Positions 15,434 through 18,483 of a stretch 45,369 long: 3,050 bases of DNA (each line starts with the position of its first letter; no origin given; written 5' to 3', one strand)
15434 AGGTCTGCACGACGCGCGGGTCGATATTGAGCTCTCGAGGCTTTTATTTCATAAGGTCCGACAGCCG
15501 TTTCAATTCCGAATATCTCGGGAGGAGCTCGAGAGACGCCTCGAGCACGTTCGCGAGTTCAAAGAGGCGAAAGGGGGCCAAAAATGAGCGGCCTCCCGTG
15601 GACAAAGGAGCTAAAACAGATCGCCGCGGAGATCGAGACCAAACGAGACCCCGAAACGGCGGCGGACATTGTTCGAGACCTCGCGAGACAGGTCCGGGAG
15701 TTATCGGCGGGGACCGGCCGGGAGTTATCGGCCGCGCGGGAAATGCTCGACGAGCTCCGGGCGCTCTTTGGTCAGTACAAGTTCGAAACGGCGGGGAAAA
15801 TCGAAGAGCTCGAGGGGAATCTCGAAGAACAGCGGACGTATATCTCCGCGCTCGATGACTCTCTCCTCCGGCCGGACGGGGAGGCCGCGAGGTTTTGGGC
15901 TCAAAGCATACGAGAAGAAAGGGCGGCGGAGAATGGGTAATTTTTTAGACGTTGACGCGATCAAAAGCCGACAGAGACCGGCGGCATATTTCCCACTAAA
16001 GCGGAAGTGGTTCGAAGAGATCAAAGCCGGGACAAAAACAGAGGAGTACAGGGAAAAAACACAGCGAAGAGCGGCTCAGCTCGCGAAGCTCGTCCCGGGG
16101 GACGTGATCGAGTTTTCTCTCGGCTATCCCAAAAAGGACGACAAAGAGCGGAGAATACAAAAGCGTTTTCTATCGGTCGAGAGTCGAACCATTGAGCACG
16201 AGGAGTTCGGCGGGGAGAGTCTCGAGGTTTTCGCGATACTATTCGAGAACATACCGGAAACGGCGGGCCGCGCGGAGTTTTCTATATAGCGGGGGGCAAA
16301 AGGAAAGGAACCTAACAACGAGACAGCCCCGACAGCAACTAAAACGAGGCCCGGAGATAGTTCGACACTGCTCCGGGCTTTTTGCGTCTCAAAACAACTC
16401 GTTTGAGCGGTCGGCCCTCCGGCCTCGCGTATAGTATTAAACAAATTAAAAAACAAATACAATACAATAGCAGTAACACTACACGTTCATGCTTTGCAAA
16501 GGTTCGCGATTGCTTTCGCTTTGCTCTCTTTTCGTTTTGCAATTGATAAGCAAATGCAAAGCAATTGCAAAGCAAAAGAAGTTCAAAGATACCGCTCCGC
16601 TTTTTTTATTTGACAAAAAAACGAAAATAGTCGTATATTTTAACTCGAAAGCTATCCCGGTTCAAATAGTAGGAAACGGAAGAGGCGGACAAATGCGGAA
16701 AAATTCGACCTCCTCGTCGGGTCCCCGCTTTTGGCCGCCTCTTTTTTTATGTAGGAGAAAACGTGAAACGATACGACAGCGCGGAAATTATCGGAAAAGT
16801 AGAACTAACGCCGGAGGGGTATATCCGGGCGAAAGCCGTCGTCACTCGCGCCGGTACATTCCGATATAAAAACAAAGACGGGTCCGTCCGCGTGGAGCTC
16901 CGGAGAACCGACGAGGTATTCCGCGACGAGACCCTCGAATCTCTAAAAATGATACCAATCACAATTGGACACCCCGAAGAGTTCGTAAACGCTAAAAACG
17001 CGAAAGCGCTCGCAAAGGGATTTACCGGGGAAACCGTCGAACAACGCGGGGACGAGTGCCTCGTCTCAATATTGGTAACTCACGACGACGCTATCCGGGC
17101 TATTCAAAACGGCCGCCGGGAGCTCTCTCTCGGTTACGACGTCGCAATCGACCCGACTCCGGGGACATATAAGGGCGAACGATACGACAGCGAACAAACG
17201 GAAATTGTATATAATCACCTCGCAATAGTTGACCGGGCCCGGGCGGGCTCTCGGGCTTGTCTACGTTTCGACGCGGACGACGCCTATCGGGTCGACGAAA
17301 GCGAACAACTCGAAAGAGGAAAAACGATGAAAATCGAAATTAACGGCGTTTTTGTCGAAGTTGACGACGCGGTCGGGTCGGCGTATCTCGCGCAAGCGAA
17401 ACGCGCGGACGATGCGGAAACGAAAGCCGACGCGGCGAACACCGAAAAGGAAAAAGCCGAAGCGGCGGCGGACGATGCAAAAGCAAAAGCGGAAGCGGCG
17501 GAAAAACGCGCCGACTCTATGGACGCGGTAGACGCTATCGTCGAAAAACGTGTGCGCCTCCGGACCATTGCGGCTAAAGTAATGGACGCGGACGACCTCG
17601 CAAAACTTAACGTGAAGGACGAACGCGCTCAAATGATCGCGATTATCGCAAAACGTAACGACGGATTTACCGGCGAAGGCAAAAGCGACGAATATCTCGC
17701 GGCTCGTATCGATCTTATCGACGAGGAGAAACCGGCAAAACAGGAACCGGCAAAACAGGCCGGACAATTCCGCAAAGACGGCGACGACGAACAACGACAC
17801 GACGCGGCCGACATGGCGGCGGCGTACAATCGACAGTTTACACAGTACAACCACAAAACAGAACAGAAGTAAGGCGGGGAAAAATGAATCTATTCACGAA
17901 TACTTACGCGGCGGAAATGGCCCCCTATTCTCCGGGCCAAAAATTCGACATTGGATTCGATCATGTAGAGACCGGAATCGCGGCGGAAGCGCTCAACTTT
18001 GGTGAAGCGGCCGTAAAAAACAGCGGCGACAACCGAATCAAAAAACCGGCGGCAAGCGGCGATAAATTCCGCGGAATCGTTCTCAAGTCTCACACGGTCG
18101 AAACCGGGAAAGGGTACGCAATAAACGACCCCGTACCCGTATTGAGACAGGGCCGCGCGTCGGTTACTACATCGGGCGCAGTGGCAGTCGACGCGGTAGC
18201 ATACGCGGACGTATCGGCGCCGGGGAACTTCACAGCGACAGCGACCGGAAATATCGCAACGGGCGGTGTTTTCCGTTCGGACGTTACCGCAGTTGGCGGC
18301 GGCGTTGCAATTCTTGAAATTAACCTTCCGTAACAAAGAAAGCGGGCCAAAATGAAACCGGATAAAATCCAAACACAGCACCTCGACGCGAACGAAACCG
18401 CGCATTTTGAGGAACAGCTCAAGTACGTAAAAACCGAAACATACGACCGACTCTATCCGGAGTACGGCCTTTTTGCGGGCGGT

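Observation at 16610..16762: Strong promoter followed within ~100 nt by a strong intrinsic terminator directly in front of the 20-kb structural operon (lambda Q / 6S-RNA-like layout)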

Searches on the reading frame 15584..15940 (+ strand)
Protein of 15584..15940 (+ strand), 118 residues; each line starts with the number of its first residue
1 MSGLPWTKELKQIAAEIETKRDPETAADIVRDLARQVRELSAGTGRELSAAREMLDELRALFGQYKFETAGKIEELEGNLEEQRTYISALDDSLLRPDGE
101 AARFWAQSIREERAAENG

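Call 7: search_protein_families(library=phrogs, proteins=[window:15584-15940:+], max_evalue=0.01)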
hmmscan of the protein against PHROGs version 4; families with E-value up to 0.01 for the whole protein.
window:15584-15940:+ (118 aa): 0 families

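Call 44: search_protein_families(library=pfam, proteins=[window:15584-15940:+], max_evalue=0.05)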
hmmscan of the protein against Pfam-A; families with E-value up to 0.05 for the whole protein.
window:15584-15940:+ (118 aa): 1 family
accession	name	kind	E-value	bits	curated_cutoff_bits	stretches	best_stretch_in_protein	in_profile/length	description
PF04546.19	Sigma70_ner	-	0.035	14.5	29.7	1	15-95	68-150/210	Sigma-70, non-essential region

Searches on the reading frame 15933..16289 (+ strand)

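Call 44: search_protein_families(library=pfam, proteins=[window:15933-16289:+], max_evalue=0.05)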
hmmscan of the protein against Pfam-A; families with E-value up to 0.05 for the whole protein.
window:15933-16289:+ (118 aa): 1 family
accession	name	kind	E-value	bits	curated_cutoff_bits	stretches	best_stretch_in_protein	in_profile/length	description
PF04266.20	ASCH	-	0.021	15.9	21.2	1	23-48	4-29/103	ASCH domain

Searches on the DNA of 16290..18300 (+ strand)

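Call 6: search_dna_similar(query=window:16300-18300:+, collection=phages, mode=distant, max_rows=30)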
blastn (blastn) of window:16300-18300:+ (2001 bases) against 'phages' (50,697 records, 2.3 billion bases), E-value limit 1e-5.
No match.

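Call 31: search_rna_families(source=window, start=16290, end=16800, threshold=evalue, max_evalue=10, show_alignments=3)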
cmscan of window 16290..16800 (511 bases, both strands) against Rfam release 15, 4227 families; matches with E-value up to 10: 25.
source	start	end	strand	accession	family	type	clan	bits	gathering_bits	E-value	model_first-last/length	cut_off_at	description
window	16525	16586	-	RF00950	mir-927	Gene; miRNA;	-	25.3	60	0.031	1-86/86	no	mir-927 microRNA precursor family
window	16501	16573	+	RF00245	mir-19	Gene; miRNA;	CL00110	24.2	50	0.029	1-79/79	no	mir-19 microRNA precursor family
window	16518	16589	+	RF00650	mir-153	Gene; miRNA;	-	22.6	54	0.093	1-73/73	no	mir-153 microRNA precursor family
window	16508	16609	+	RF01859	Phe_leader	Cis-reg; leader;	-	22.2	55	0.25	1-125/125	no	Phenylalanine leader peptide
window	16523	16584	-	RF00245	mir-19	Gene; miRNA;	CL00110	21.2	50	0.17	1-79/79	no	mir-19 microRNA precursor family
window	16507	16596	+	RF00814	mir-316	Gene; miRNA;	-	20.9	80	0.12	1-91/91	no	mir-316 microRNA precursor family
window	16515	16580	-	RF00667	mir-33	Gene; miRNA;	-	20.2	50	0.053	1-69/69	no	mir-33 microRNA precursor family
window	16526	16631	+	RF01873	PISRT1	Gene; lncRNA;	-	20.1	70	3.3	1-107/107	no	Polled intersex syndrome regulated transcript 1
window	16517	16590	-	RF00650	mir-153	Gene; miRNA;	-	18.8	54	0.83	1-73/73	no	mir-153 microRNA precursor family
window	16508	16583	-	RF00972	mir-651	Gene; miRNA;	-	18.6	106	0.63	1-86/86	no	mir-651 microRNA precursor family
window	16680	16742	-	RF01013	mir-577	Gene; miRNA;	-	17.9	100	1.3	1-86/86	no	mir-577 microRNA precursor family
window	16512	16579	-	RF04239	mir-4679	Gene; miRNA;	-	16.8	88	2.6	1-75/75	no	mir-4679 microRNA precursor family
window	16510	16586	-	RF03915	MIR5286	Gene; miRNA;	-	16.5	93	1.4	1-78/78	no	MIR5286 microRNA precursor family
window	16519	16588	-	RF03313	mir-1468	Gene; miRNA;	-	16.5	95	2.8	1-86/86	no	mir-1468 microRNA precursor family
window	16500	16574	+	RF00669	mir-96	Gene; miRNA;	-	16.4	65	1.6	1-78/78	no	mir-96 microRNA precursor family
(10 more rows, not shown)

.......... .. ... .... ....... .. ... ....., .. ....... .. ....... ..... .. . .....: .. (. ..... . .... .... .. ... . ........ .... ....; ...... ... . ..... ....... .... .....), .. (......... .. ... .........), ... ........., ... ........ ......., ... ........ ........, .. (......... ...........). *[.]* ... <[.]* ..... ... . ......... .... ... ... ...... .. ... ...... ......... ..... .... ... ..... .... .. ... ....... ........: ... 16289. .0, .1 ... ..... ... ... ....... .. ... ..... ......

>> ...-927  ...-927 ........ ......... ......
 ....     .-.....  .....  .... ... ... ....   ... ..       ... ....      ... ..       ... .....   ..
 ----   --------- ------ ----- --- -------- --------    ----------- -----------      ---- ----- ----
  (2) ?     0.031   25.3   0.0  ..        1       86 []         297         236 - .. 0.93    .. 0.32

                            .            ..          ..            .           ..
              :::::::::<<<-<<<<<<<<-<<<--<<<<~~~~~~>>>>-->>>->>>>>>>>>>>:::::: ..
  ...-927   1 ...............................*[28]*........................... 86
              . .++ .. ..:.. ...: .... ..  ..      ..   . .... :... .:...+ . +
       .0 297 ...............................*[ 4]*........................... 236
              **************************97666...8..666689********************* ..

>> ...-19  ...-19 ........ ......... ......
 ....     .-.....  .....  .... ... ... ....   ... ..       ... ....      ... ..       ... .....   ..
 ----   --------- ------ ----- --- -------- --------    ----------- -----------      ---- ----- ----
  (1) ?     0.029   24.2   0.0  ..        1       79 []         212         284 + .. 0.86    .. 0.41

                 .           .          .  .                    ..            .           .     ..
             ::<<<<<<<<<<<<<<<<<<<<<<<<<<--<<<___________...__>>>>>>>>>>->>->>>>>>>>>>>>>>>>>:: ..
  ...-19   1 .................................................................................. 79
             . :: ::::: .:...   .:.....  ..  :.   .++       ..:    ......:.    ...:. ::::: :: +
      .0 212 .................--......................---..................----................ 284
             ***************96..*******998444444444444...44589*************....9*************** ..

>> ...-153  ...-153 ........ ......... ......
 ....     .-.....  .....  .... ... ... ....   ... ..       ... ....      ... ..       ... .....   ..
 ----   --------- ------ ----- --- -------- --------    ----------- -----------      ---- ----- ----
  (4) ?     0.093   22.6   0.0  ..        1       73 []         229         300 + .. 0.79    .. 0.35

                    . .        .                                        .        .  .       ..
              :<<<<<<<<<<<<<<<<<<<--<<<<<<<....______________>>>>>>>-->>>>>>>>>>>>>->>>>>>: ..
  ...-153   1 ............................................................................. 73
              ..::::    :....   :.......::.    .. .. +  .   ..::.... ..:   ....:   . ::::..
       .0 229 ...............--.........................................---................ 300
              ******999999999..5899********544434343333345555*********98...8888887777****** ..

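Call 96: search_with_rna_model(model_id=R1, sources=[L046, L051, L067, L074, L075, L158, L160, L162, L165, L151, L152, L153, L006, L010, L017, L038, L056, L058, L073, L018], filters=off, max_evalue=1, make_alignment=true, show_alignments=0)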
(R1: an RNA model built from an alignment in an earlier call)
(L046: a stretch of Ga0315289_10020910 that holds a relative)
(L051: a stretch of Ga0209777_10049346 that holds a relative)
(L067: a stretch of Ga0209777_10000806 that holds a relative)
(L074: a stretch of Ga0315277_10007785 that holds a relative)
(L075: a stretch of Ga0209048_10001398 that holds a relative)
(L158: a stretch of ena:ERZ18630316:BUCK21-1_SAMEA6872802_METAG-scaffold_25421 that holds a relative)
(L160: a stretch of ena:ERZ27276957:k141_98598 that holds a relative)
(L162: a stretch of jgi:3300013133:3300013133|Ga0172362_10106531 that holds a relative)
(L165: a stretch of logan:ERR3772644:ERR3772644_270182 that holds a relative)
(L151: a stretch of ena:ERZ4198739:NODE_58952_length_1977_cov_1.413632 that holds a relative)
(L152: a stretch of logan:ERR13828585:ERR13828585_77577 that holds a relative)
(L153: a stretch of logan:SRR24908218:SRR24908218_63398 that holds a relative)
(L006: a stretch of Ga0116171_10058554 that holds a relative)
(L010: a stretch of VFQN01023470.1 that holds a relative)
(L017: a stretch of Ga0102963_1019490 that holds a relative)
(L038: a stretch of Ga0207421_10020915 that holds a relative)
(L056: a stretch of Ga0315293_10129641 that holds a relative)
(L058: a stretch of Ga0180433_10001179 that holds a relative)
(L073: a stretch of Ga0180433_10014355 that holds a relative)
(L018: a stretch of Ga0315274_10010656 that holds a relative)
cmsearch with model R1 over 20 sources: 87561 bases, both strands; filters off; matches with E-value up to 1: 8.
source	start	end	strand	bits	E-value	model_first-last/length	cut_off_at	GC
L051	108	147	+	55.2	1.1e-11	1-40/40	no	0.6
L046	880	917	+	52.6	5.2e-11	1-40/40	no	0.63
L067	2889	2929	+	50.3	2.1e-10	1-40/40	no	0.59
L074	2592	2631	+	48.2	7e-10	1-40/40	no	0.55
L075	2288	2333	+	44.3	7.6e-09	1-40/40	no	0.61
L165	1399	1447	+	25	0.00079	1-40/40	no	0.53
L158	1241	1278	+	24.4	0.0012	1-40/40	no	0.63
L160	1747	1795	+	18.9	0.031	1-40/40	no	0.59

Alignment A7: 8 matches aligned to the model, 65 columns, each read 5' to 3' on its own strand. Consensus structure (alignment columns), stored with it:
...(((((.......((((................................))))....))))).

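Call 98: search_with_rna_model(model_id=R1, source=window, start=16640, end=16765, filters=off, max_evalue=10, show_alignments=2)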
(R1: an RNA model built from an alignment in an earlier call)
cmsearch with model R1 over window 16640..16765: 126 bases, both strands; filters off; matches with E-value up to 10: 3.
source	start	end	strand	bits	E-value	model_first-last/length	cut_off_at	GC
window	16691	16730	+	5.3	0.15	1-40/40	no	0.55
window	16683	16742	-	2.3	0.93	1-40/40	no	0.6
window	16747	16764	+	-1.2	7.6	1-40/40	no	0.33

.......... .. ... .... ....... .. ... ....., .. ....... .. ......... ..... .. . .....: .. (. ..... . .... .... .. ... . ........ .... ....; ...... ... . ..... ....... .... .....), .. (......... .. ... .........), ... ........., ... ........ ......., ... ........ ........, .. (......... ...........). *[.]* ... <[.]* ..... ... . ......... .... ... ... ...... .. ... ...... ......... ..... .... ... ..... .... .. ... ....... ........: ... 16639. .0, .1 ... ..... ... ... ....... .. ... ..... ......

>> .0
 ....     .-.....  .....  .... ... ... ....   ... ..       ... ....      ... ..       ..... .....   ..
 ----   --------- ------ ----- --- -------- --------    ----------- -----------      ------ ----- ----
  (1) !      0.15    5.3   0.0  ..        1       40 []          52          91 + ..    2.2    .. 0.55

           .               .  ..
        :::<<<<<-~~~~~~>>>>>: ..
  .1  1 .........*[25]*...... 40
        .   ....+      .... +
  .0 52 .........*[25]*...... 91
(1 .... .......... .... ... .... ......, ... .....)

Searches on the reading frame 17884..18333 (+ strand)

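Call 7: search_protein_families(library=phrogs, proteins=[window:17884-18333:+], max_evalue=0.01)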
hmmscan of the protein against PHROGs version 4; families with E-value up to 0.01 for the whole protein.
window:17884-18333:+ (149 aa): 2 families
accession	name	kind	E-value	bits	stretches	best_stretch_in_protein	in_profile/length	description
phrog_563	-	head and packaging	9.7e-18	65.4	1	3-148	3-164/173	virion structural protein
phrog_1989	-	unknown function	2.5e-06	28.2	1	8-148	7-153/166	-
